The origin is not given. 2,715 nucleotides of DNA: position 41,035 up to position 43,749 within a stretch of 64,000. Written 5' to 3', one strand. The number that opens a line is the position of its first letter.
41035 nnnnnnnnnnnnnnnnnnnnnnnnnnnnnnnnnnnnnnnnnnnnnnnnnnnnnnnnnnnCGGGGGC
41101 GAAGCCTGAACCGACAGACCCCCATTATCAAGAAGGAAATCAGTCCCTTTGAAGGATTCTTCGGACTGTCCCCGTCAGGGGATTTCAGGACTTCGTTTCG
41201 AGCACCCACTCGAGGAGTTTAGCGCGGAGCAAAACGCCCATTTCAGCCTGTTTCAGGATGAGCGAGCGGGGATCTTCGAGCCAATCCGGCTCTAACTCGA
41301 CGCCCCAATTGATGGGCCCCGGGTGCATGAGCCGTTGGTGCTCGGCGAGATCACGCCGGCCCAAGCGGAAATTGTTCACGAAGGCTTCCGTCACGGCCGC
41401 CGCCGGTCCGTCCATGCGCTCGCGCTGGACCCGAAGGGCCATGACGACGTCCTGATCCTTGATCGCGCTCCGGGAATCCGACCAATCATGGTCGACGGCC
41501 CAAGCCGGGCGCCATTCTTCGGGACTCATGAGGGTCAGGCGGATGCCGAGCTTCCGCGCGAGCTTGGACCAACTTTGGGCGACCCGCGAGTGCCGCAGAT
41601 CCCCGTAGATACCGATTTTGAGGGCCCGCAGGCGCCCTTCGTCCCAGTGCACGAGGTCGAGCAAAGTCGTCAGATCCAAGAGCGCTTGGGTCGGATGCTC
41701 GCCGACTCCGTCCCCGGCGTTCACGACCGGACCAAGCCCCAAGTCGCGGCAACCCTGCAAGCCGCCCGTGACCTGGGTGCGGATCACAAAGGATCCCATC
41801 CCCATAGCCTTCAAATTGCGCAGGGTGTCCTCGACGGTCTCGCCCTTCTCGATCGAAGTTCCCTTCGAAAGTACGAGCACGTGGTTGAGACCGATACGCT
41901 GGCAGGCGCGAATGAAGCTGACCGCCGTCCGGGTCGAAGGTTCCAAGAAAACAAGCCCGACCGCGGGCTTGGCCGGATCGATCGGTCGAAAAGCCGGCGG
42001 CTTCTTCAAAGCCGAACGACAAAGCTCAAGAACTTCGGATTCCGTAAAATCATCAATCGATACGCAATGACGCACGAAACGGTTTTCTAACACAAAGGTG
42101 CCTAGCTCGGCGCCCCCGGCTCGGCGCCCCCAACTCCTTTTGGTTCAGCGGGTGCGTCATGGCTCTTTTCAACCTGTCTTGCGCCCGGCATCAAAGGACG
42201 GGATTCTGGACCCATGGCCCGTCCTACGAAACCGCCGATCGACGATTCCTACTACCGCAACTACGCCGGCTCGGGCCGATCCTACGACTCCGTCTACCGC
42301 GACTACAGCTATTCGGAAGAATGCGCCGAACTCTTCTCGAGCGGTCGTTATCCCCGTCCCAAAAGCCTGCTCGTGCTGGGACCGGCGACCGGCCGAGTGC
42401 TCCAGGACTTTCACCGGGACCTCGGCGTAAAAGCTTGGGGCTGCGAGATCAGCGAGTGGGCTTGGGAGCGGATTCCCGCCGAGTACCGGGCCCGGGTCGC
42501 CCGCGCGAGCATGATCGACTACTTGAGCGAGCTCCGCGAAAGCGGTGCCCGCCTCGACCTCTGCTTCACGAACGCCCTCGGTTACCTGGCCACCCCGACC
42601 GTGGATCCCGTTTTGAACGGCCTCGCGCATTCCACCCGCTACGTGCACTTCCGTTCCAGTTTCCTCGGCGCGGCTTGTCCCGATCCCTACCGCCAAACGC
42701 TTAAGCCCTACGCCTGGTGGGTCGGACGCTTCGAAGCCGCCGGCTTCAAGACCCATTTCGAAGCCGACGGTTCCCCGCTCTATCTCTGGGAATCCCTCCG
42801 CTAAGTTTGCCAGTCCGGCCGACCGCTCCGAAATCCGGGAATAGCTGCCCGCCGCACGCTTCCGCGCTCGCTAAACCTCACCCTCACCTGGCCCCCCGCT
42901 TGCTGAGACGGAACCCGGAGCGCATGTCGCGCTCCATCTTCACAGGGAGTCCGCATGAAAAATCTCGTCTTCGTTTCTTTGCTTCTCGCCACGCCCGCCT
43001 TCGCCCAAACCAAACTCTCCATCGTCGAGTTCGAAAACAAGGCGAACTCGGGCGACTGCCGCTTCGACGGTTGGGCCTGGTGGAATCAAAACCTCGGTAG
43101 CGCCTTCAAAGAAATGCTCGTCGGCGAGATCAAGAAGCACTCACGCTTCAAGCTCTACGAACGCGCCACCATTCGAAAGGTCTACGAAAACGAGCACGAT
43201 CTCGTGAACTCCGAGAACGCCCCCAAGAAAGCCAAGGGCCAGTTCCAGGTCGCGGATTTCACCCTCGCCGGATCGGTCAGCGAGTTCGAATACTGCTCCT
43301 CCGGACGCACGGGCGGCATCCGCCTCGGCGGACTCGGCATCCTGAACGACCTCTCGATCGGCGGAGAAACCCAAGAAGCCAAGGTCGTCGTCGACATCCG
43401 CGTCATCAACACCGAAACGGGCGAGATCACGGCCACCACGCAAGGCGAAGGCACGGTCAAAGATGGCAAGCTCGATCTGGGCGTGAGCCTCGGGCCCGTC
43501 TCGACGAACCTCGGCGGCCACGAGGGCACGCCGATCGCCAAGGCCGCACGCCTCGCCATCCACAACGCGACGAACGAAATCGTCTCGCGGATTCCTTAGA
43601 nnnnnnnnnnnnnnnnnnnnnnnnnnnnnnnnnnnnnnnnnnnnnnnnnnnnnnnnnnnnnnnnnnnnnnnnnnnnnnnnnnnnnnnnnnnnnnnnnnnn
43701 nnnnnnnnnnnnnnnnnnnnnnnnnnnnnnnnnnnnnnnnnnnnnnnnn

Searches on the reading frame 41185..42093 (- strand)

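Call 45: search_protein_families(library=pfam, proteins=[window:41185-42093:-], max_evalue=0.001)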
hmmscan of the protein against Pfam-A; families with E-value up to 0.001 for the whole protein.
window:41185-42093:- (302 aa): 2 families
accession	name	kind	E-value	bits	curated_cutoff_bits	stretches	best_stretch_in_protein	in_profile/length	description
PF02729.26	OTCace_N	-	1.3e-27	97.1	29.9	1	8-144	1-146/148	Aspartate/ornithine carbamoyltransferase, carbamoyl-P binding domain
PF00185.30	OTCace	-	7.5e-15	55.8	29.4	1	158-296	3-156/157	Aspartate/ornithine carbamoyltransferase, Asp/Orn binding domain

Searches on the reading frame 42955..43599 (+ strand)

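Call 45: search_protein_families(library=pfam, proteins=[window:42955-43599:+], max_evalue=0.001)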
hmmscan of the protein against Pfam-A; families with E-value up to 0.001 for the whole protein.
window:42955-43599:+ (214 aa): 1 family
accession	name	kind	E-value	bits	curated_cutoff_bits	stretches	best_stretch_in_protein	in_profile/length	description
PF03783.19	CsgG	-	2.3e-24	86.3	20.8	1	19-211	10-199/210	Curli production assembly/transport component CsgG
